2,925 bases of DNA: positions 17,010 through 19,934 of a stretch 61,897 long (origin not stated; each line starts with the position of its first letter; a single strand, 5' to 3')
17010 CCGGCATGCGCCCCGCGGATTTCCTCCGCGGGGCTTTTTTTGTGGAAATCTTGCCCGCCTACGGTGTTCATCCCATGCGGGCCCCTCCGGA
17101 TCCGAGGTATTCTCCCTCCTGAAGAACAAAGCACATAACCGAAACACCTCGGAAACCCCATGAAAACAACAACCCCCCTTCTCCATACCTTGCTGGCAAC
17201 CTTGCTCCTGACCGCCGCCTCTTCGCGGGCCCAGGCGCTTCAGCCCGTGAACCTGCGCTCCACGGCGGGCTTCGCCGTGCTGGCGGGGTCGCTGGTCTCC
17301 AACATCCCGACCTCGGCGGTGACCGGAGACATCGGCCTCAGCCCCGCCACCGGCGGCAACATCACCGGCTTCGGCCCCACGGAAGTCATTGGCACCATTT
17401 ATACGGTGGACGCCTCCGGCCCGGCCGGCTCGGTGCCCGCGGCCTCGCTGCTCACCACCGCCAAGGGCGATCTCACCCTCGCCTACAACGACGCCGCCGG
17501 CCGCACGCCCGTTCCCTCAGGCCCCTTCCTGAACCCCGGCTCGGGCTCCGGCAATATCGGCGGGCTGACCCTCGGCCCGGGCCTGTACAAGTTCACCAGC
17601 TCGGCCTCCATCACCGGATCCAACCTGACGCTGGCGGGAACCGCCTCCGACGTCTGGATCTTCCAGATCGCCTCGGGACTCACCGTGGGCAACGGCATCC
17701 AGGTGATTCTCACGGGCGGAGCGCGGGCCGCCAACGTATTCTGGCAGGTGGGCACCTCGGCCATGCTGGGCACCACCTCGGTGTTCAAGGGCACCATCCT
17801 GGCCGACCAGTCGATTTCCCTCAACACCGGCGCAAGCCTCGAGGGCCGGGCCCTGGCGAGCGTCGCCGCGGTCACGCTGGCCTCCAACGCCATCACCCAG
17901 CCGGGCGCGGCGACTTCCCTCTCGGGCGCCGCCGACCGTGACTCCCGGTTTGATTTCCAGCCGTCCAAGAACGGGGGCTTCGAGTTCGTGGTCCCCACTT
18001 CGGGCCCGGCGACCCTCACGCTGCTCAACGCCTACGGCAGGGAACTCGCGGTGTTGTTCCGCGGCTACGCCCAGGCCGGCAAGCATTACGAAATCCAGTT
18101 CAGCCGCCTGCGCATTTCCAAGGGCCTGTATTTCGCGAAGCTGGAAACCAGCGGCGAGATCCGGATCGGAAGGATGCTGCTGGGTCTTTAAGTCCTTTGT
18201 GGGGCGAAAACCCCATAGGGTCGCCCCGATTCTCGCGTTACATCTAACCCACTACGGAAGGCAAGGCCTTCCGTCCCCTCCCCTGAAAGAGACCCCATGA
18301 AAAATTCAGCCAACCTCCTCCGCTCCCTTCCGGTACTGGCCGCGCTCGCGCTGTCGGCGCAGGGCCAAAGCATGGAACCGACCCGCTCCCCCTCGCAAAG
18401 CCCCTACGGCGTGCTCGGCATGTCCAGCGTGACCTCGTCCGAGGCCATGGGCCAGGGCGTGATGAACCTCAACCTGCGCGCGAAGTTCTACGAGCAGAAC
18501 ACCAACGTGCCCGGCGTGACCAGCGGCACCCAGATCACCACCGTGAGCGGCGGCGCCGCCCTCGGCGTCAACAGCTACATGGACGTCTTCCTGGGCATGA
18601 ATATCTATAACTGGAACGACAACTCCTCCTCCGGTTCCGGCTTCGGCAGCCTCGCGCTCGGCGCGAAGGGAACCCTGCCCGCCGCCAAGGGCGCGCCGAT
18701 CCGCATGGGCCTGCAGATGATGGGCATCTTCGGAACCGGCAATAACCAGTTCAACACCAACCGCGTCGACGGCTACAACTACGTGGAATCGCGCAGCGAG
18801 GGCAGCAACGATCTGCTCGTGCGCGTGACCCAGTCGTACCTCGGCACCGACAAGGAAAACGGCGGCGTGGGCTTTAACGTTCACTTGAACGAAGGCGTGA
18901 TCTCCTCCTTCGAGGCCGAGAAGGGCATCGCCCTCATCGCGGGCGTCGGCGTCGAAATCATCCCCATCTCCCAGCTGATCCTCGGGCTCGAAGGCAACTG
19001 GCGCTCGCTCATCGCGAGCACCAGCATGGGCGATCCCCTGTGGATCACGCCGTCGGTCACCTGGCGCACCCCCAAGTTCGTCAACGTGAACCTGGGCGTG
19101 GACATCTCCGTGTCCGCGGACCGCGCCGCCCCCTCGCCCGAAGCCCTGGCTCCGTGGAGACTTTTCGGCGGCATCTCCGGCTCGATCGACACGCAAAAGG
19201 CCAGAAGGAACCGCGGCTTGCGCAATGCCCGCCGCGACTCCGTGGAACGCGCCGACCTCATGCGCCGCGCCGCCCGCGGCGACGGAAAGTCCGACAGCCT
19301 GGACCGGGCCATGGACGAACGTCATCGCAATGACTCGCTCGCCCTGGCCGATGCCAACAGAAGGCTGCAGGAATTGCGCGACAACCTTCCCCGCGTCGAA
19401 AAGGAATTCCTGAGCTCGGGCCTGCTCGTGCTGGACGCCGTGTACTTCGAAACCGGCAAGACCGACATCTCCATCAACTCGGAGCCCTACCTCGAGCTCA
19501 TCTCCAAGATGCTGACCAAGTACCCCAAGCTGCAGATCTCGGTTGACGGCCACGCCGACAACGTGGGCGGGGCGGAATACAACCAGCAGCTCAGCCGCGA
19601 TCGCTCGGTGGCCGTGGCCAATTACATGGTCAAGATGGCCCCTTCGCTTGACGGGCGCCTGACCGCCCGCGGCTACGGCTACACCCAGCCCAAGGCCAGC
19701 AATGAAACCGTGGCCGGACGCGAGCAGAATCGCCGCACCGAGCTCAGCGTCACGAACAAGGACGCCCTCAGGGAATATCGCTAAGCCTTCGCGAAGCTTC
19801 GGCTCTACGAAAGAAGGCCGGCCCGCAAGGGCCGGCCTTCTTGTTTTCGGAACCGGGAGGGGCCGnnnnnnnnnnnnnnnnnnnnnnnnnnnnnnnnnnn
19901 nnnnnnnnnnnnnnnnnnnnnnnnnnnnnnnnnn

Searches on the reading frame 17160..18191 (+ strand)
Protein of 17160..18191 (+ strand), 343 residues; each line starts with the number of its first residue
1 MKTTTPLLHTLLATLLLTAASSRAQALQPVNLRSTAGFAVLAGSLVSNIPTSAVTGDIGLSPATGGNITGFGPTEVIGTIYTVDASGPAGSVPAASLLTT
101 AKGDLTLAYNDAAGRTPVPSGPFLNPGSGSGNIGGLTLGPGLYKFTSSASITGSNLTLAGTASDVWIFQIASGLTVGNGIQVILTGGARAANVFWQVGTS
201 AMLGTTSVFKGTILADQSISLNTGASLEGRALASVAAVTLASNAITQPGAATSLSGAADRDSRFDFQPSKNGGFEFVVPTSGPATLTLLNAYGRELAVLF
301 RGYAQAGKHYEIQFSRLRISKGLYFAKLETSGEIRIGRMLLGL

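Call 45: search_protein_families(library=pfam, proteins=[window:17160-18191:+], max_evalue=0.00001)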
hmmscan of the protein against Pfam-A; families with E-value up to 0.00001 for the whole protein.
window:17160-18191:+ (343 aa): 1 family
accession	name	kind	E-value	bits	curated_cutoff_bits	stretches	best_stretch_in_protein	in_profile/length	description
PF11999.13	Ice_binding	-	1.9e-59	201.3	28.7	1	40-246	1-208/208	Ice-binding-like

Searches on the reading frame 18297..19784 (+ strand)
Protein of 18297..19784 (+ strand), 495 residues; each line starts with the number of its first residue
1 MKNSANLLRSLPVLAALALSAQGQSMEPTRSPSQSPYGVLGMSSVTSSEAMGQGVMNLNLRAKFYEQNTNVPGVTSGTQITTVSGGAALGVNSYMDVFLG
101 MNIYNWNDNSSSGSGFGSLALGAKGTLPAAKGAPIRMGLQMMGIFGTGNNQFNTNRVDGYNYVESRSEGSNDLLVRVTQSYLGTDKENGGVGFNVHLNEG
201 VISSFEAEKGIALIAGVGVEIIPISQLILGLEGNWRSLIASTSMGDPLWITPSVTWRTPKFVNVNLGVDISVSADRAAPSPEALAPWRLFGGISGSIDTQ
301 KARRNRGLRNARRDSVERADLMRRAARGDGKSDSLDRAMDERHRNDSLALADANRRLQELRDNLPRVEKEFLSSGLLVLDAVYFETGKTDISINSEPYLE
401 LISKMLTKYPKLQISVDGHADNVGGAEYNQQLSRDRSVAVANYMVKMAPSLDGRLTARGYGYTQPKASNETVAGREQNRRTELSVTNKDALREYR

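Call 45: search_protein_families(library=pfam, proteins=[window:18297-19784:+], max_evalue=0.00001)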
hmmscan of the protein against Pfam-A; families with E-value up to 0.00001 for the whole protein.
window:18297-19784:+ (495 aa): 1 family
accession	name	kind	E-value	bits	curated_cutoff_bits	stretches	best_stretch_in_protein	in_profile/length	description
PF00691.25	OmpA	-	3.5e-18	66.2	27.2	1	383-479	1-98/98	OmpA family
